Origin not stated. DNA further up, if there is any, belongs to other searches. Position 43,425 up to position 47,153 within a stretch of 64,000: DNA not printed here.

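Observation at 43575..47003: AfsR-like SARP-NB-ARC-TPR (STAND) protein outside its usual actinobacterial context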

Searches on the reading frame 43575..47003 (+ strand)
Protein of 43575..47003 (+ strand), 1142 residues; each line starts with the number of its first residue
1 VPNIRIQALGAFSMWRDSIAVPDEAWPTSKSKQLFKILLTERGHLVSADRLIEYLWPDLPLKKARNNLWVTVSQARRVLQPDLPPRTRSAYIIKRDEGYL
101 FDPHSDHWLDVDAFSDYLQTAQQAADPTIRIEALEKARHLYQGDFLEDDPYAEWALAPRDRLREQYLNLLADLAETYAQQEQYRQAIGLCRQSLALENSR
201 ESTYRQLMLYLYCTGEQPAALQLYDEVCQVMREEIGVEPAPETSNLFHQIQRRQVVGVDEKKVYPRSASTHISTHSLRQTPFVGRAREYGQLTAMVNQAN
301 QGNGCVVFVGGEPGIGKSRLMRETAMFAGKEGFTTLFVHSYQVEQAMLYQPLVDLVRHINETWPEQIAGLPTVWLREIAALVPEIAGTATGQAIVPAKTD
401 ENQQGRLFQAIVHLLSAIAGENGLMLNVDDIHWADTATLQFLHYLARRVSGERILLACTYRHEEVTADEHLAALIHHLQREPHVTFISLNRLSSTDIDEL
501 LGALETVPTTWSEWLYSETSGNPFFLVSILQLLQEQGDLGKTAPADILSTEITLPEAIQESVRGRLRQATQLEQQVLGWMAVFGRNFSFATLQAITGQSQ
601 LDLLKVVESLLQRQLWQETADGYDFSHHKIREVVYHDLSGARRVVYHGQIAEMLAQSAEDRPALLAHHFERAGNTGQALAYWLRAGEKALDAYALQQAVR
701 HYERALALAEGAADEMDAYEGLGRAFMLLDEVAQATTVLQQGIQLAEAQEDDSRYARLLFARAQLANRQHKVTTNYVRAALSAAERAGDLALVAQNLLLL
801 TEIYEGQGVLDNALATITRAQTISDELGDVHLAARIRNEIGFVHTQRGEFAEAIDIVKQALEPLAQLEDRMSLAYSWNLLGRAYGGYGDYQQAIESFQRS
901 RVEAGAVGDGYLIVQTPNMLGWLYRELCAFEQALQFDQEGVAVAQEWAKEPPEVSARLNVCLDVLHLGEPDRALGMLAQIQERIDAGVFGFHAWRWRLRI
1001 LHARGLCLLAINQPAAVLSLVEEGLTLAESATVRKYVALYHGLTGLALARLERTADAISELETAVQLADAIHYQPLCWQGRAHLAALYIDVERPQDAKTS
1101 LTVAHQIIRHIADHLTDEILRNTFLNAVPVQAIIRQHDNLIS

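Call 5: search_protein_families(library=pfam, proteins=[window:43575-47003:+], max_evalue=0.1)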
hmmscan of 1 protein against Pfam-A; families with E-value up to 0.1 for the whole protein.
window:43575-47003:+ (1142 aa): 17 families
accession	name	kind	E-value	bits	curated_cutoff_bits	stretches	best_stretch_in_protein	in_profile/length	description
PF03704.23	BTAD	-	3.3e-26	92.8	22.1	1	109-251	1-146/146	Bacterial transcriptional activator domain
PF13191.12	AAA_16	-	2.3e-21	77.5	32.6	1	281-451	1-161/167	AAA ATPase domain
PF13424.12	TPR_12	-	9.8e-19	67.8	30.1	3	833-900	2-71/77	Tetratricopeptide repeat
PF07719.23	TPR_2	-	2e-12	46.6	27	1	874-900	1-27/34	Tetratricopeptide repeat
PF00515.34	TPR_1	-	1.1e-11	44.4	27.8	1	874-899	1-26/34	Tetratricopeptide repeat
PF13176.12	TPR_7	-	1.5e-08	34.5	27.9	1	170-201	2-33/36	Tetratricopeptide repeat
PF17874.7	TPR_MalT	-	2.7e-07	30.6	45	2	840-989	46-196/336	MalT-like TPR region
PF00486.34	Trans_reg_C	-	1.1e-06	29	26.2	1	28-101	7-77/77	Transcriptional regulatory protein, C terminal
PF13181.12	TPR_8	-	2.6e-06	27.6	25.7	1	875-899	2-26/34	Tetratricopeptide repeat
PF13374.12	TPR_10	-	6.3e-05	23.3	27.5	0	834-862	2-30/42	Tetratricopeptide repeat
PF13401.12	AAA_22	-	0.0001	23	27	1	307-457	8-121/130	AAA domain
PF24885.1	TPR_NPHP3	-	0.00073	19.4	100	1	673-826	55-215/239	Nephrocystin-3 TPR domain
PF10923.14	BrxC_BrxD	-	0.0033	16.9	22.2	1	283-338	28-83/414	BREX system ATP-binding protein BrxC/D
PF01637.24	ATPase_2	-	0.023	14.9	33.2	1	283-347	2-63/225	ATPase domain predominantly from Archaea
PF18768.7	RNPP_C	-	0.044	13.7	26.5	0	829-870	74-115/213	RNPP family C-terminal domain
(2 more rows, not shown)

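Call 6: search_protein_families(library=ncbifam, proteins=[window:43575-47003:+], max_evalue=0.1)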
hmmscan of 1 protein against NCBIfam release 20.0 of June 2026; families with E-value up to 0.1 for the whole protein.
window:43575-47003:+ (1142 aa): 12 families
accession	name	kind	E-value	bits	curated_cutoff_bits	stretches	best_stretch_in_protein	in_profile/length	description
TIGR03903.1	TOMM_kin_cyc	equivalog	7.6e-40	136.7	705.75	1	275-718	476-929/1267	TOMM system kinase/cyclase fusion protein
NF053617.1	SARPRegAfsRStmc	equivalog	8.8e-28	96.8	1430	3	4-322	29-338/986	SARP-family global regulator AfsR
NF041231.1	BagI_FevR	exception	6.5e-14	52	500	1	32-251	16-233/315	AfsR/SARP family transcriptional regulator BagI/FevR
NF041717.1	HaaA_phane_TPR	equivalog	2.8e-06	25.7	1125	1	715-958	551-796/882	cyclophane-containing RiPP biosynthesis TPR protein HaaT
NF040959.1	MamA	equivalog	3.5e-06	26.6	200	1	695-862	53-201/204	magnetosome protein MamA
NF053520.1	HK_Porph_FimS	equivalog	1e-05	24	600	1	711-924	39-254/618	sensor histidine kinase FimS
NF053720.1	NsdA_fam_reg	subfamily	1.7e-05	24.5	75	1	810-904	217-311/432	NsdA family TPR-like regulatory protein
NF058541.1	SusR_regulator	equivalog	8.6e-05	21.9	480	1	810-917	58-162/515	SusR family glycan utilization regulator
TIGR00416.1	sms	equivalog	0.0085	14.9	403.05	1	303-340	93-130/454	DNA repair protein RadA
NF047481.1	lipo_LIC12587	subfamily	0.011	15.1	200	0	861-900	81-120/213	LIC12587 family lipoprotein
NF005320.0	PRK06851.1-6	equivalog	0.026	13.4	556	1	298-340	27-68/363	hypothetical protein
NF053779.1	BT3442_fam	equivalog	0.029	13.1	940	0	793-935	101-243/563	BT3442 family protein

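Call 7: search_protein_families(library=padloc, proteins=[window:43575-47003:+], max_evalue=0.1)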
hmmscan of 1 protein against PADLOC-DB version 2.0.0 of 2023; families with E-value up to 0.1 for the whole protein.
window:43575-47003:+ (1142 aa): 1 family
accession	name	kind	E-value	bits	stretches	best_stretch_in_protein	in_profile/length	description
PDLC01169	TPR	-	6.1e-05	20.5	1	800-884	115-199/252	TPR repeats containing protein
